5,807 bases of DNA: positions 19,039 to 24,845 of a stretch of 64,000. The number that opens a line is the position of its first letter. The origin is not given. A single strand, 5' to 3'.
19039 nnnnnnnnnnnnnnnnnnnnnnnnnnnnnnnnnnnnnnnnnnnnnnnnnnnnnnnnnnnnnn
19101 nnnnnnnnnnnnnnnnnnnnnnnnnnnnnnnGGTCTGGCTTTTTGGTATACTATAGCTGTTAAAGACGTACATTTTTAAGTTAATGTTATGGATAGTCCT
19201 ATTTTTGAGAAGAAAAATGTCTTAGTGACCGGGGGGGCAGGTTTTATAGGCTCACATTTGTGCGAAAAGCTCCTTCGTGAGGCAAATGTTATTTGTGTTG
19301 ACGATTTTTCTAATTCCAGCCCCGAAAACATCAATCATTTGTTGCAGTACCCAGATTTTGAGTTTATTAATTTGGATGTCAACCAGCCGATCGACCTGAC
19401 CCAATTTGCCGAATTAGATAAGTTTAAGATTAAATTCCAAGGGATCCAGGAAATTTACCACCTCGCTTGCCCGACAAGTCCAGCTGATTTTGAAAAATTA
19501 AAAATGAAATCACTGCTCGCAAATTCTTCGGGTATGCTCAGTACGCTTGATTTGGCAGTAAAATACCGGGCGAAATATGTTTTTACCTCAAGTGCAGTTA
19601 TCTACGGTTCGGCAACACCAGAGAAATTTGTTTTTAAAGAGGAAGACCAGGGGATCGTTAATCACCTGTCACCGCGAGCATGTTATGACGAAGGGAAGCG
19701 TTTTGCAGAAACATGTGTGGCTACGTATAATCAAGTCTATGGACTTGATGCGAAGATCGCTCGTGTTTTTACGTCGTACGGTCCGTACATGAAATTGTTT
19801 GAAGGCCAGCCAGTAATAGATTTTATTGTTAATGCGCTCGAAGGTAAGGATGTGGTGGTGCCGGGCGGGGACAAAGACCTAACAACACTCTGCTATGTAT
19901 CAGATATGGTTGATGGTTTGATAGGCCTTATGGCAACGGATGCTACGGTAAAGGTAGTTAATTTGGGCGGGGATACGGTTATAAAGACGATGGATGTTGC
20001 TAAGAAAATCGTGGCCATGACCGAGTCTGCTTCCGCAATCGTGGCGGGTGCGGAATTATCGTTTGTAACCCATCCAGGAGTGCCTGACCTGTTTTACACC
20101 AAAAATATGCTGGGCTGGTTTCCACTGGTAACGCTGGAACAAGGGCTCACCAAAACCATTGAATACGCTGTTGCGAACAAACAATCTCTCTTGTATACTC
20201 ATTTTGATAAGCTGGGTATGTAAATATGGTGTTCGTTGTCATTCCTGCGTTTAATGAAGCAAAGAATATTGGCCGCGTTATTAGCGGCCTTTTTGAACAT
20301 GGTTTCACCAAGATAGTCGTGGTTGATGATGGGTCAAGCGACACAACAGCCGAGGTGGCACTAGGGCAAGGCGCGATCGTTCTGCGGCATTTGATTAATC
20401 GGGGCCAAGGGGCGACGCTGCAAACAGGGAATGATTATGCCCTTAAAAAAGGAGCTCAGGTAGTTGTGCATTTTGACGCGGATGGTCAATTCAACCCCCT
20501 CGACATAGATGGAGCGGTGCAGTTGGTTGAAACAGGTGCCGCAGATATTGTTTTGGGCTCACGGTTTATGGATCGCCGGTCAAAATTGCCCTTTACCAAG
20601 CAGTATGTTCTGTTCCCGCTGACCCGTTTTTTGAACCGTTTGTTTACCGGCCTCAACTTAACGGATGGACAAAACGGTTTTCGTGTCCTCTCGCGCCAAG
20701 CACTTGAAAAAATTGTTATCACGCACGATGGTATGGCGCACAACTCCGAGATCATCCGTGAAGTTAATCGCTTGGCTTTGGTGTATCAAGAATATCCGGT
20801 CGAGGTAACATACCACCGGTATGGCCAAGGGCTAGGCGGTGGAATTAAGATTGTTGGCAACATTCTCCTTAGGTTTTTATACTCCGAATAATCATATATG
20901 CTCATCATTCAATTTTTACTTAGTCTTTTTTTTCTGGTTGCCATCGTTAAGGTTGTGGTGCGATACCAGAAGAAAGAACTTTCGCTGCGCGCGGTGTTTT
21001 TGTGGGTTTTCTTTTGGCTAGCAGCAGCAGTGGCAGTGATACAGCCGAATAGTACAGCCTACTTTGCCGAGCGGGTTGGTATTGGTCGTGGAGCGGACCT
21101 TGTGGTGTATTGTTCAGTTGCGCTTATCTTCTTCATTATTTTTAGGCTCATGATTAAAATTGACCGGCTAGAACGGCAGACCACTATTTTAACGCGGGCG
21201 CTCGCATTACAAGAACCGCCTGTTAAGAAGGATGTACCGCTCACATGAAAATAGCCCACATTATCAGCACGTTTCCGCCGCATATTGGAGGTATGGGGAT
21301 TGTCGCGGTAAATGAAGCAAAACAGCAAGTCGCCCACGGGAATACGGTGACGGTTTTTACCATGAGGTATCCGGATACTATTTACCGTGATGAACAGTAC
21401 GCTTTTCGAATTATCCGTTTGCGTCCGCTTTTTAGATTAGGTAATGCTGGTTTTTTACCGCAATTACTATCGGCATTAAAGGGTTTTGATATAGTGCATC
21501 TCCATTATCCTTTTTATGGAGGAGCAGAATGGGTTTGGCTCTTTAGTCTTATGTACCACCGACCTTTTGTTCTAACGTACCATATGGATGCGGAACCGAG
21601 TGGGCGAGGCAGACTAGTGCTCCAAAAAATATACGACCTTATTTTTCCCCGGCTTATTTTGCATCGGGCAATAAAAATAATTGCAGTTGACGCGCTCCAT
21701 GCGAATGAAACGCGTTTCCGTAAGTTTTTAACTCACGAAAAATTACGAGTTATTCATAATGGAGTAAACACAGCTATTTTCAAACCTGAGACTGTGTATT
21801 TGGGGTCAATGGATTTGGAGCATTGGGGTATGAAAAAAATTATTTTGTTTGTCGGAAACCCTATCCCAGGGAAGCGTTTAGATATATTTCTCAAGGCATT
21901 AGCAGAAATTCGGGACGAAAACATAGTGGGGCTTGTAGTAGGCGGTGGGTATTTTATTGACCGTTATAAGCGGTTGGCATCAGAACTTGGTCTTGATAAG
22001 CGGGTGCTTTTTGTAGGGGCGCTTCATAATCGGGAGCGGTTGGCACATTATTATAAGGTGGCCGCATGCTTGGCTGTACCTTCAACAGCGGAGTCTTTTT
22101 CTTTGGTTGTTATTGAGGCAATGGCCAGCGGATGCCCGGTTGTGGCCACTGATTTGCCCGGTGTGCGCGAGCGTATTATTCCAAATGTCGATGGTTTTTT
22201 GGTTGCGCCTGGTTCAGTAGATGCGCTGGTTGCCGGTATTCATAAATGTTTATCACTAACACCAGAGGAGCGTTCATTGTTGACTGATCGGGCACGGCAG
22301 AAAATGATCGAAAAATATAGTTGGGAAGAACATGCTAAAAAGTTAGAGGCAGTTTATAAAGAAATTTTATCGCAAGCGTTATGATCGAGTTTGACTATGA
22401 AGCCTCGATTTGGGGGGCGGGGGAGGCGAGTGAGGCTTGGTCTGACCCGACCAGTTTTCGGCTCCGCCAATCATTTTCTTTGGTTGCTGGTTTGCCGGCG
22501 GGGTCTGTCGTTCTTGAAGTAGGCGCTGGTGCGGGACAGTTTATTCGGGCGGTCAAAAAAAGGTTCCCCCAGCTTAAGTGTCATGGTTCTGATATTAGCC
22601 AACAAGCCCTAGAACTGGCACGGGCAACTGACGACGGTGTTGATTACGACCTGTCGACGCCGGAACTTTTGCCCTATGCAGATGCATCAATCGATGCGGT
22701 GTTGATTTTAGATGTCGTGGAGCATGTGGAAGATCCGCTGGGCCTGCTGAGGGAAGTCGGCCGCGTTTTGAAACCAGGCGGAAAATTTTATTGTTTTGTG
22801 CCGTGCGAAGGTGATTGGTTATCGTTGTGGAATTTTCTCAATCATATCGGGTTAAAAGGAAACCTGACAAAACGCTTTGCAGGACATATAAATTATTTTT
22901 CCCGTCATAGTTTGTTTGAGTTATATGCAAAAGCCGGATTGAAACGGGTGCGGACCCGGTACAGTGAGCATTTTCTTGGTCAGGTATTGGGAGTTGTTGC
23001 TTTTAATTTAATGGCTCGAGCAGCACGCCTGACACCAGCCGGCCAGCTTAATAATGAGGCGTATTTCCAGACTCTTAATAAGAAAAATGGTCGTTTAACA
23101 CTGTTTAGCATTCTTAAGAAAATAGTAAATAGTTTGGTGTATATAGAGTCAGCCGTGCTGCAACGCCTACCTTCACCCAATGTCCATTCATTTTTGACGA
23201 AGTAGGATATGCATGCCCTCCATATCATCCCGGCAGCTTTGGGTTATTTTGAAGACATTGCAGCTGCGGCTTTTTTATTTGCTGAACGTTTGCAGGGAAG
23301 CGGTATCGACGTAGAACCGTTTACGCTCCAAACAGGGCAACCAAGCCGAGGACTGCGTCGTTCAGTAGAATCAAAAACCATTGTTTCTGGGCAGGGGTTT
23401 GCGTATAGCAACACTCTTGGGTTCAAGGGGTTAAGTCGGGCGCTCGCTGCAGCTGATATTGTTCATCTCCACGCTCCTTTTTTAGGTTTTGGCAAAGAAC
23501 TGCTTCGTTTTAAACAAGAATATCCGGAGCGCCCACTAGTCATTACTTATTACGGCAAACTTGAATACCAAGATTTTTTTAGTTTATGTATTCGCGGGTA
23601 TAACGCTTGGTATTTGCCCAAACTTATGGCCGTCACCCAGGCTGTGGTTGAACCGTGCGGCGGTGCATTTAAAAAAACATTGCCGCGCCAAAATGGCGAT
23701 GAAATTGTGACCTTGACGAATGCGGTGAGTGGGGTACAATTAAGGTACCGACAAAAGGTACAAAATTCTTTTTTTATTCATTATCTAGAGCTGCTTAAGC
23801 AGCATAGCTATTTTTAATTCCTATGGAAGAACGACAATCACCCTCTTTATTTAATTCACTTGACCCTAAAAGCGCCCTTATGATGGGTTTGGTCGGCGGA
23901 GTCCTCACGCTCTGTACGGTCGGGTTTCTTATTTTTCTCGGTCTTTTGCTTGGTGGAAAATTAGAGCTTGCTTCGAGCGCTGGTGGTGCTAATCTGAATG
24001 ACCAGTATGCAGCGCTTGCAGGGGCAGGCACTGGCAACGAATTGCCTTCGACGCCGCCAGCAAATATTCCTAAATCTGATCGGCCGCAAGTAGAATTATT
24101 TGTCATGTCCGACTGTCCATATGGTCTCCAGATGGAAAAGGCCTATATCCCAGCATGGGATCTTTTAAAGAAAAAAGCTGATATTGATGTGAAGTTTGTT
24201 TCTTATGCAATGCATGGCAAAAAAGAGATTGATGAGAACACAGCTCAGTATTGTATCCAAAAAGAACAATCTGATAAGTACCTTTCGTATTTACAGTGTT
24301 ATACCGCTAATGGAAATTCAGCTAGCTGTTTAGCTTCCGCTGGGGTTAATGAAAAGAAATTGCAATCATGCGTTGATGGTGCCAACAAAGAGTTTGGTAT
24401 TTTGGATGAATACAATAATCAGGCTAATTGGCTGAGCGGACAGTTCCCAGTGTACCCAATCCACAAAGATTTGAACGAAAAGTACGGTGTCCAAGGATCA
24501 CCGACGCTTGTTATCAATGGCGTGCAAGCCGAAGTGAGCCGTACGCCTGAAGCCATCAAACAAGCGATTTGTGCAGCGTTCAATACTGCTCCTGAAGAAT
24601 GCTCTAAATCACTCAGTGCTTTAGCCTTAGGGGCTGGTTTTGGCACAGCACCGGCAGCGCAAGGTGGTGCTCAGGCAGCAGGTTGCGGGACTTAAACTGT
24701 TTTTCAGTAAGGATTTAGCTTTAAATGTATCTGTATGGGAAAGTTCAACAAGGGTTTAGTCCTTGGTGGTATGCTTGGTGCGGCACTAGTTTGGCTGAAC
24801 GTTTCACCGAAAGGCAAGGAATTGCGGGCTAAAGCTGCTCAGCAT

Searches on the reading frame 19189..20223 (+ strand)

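Call 14: search_protein_families(library=pfam, proteins=[window:19189-20223:+], max_evalue=0.001)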
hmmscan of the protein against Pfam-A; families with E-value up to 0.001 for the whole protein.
window:19189-20223:+ (344 aa): 8 families
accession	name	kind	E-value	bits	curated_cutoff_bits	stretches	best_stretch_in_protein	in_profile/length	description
PF01370.27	Epimerase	-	3.1e-36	125.4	20.9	1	11-260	1-240/240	NAD dependent epimerase/dehydratase family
PF16363.11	GDP_Man_Dehyd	-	1e-30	107.8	27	1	12-277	1-273/332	GDP-mannose 4,6 dehydratase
PF01073.25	3Beta_HSD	-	1.5e-10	41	22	1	12-182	1-162/280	3-beta hydroxysteroid dehydrogenase/isomerase family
PF07993.18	NAD_binding_4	-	2.6e-08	33.8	20.1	0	13-33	1-21/258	Male sterility protein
PF04321.23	RmlD_sub_bind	-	2.3e-05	24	27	1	10-282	2-235/287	RmlD substrate binding domain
PF02719.21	Polysacc_synt_2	-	2.7e-05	23.9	20.2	1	11-132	1-124/293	Polysaccharide biosynthesis protein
PF03435.24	Sacchrp_dh_NADP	-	0.00057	20.7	25.1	0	16-72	5-64/129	Saccharopine dehydrogenase NADP binding domain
PF00106.31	adh_short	-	0.00087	19.3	26.6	0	9-75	1-69/195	short chain dehydrogenase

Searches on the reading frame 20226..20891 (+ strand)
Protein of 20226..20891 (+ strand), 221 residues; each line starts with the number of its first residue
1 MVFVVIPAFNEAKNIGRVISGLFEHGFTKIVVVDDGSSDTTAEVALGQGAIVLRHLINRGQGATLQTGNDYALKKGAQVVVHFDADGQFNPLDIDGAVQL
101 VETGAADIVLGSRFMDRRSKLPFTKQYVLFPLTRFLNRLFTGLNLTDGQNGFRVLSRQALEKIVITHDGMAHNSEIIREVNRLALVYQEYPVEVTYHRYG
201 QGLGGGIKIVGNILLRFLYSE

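Call 14: search_protein_families(library=pfam, proteins=[window:20226-20891:+], max_evalue=0.001)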
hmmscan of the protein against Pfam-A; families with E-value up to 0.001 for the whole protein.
window:20226-20891:+ (221 aa): 3 families
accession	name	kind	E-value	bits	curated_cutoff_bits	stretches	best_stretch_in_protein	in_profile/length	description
PF00535.33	Glycos_transf_2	-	4.6e-24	85.7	23.3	1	4-163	2-167/168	Glycosyl transferase family 2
PF13641.12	Glyco_tranf_2_3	-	6.7e-05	23.5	27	1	3-142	4-141/230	Glycosyltransferase like family 2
PF13704.12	Glyco_tranf_2_4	-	0.00028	21.7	27.5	1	10-86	2-81/98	Glycosyl transferase family 2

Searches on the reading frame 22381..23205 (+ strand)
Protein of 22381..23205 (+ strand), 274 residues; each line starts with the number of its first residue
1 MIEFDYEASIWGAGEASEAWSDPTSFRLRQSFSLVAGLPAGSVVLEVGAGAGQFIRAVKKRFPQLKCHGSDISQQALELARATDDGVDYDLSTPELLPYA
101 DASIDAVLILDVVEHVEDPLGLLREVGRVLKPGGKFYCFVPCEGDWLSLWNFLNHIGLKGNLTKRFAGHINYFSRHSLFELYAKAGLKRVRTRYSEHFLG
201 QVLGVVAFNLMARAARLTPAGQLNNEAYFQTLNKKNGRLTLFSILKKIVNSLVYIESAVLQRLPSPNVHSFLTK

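Call 14: search_protein_families(library=pfam, proteins=[window:22381-23205:+], max_evalue=0.001)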
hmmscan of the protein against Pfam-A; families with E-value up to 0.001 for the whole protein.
window:22381-23205:+ (274 aa): 8 families
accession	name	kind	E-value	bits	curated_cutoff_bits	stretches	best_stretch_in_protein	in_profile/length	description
PF08241.18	Methyltransf_11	-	2.1e-20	73.6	21.2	1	45-138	1-95/95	Methyltransferase domain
PF13489.12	Methyltransf_23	-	4.8e-20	72.4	27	1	36-188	17-160/164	Methyltransferase domain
PF08242.18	Methyltransf_12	-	4.3e-17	63.1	30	1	45-136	1-98/98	Methyltransferase domain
PF13649.12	Methyltransf_25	-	1.2e-15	58.4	27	1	44-134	1-97/97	Methyltransferase domain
PF13847.12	Methyltransf_31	-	1.2e-11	44.9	27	1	41-138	4-109/145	Methyltransferase domain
PF01209.24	Ubie_methyltran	-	4.9e-08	33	20.1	1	40-139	47-152/233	ubiE/COQ5 methyltransferase family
PF07021.18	MetW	-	0.00013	22.1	21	1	38-153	11-122/193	Methionine biosynthesis protein MetW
PF05175.20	MTS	-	0.00052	20.1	23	1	40-83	29-74/170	Methyltransferase small domain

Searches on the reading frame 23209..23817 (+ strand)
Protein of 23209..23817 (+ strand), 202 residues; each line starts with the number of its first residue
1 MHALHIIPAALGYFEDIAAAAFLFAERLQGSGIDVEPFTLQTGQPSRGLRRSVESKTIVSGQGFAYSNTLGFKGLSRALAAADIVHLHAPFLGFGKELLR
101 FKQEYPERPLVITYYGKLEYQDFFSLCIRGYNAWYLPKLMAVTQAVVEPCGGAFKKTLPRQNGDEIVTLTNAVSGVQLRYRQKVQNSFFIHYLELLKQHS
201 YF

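Call 14: search_protein_families(library=pfam, proteins=[window:23209-23817:+], max_evalue=0.001)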
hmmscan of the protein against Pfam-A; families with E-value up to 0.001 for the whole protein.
window:23209-23817:+ (202 aa): 1 family
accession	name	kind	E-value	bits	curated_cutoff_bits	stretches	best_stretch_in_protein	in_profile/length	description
PF13439.12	Glyco_transf_4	-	6.2e-05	23.5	28.5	1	24-147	11-138/170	Glycosyltransferase Family 4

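Call 26: search_protein_families(library=ncbifam, proteins=[window:23209-23817:+], max_evalue=1)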
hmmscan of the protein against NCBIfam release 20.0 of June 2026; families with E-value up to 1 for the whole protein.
window:23209-23817:+ (202 aa): 0 families

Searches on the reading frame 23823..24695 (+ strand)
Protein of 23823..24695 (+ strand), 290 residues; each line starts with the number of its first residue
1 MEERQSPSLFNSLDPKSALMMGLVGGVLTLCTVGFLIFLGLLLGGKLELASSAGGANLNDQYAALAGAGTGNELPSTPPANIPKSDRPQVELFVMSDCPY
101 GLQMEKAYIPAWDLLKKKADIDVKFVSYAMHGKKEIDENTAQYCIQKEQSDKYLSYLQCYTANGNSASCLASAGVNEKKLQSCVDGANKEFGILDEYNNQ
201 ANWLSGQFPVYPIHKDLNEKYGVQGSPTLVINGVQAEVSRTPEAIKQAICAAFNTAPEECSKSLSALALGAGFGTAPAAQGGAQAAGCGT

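Call 14: search_protein_families(library=pfam, proteins=[window:23823-24695:+], max_evalue=0.001)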
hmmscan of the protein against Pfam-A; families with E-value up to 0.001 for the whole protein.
window:23823-24695:+ (290 aa): 1 family
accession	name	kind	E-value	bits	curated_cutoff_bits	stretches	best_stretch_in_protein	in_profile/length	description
PF03227.22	GILT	-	2.9e-05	24.7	22.4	1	89-169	1-103/107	Gamma interferon inducible lysosomal thiol reductase (GILT)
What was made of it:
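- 23823..24695 (+): Context only, not shown to belong: a membrane-anchored thioredoxin-fold protein (weak GILT match) with a CPYG motif and a C-terminal GCGT. Pfam GILT 24.7 bits against a cut-off of 22.4 (call 14).
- On DsbA family (for the upstream neighbour 23823-24695): The only Pfam match is a weak GILT hit, 24.7 bits against a cut-off of 22.4 (call 14).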

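Call 26: search_protein_families(library=ncbifam, proteins=[window:23823-24695:+], max_evalue=1)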
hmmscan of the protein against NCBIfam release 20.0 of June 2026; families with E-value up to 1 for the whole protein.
window:23823-24695:+ (290 aa): 2 families
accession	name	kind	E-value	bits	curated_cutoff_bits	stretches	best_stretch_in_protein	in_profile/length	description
TIGR00411.1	redox_disulf_1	equivalog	0.052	13.6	92.75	1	220-238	48-66/82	MJ0307 family thioredoxin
NF006982.0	PRK09450.2-2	equivalog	0.17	9.7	1547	1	174-220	179-225/951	class I adenylate cyclase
